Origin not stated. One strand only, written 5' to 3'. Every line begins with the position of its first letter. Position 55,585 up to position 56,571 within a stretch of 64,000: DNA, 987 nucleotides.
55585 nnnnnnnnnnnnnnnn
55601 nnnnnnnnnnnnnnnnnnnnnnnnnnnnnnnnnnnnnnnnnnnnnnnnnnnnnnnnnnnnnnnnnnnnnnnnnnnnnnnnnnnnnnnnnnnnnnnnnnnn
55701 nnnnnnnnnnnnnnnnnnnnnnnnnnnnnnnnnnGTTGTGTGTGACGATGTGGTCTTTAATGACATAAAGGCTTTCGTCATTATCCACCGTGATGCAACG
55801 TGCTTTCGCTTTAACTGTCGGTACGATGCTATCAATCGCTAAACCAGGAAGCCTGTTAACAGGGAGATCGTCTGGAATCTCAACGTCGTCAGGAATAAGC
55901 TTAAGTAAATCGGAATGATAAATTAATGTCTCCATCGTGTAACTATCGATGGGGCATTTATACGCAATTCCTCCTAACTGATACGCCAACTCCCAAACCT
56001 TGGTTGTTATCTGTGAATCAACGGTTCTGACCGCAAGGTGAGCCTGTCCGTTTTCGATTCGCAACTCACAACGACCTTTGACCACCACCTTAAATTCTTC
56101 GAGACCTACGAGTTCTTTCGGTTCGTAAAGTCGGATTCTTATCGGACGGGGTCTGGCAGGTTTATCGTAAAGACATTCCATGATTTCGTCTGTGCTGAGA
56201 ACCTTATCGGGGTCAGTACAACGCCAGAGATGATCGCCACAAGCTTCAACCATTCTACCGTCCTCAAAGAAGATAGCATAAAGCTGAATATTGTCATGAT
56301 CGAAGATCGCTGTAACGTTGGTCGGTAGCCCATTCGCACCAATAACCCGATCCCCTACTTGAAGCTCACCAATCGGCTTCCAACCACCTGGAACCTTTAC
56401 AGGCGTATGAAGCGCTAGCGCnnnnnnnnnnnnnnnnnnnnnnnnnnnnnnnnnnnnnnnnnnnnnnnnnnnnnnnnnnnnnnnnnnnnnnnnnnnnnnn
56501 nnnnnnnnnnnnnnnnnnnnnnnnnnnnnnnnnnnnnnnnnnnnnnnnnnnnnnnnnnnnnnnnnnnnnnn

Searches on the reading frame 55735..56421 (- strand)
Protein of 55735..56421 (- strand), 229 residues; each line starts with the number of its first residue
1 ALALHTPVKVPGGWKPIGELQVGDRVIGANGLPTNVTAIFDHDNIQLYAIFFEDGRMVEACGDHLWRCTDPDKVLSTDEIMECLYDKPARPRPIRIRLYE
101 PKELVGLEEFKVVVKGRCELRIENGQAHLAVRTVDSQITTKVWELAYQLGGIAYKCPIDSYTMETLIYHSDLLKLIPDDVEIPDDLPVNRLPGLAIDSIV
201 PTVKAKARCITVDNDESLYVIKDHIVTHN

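Call 75: search_protein_families(library=pfam, proteins=[window:55735-56421:-], max_evalue=1)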
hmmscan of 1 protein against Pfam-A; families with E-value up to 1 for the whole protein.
seq(229 aa): 4 families
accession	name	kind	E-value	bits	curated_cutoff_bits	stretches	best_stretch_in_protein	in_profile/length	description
PF05203.21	Hom_end_hint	-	0.086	13.2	32.1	1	14-40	15-41/228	Hom_end-associated Hint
PF01848.21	HOK_GEF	-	0.17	11.9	22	1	118-131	25-38/42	Hok/gef family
PF13403.11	Hint_2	-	0.19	12.5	28.4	1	5-39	6-40/147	Hint domain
PF22475.2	YhfS-like_C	-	0.25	12.2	27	1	114-169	12-68/101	YhfS-like, C-terminal domain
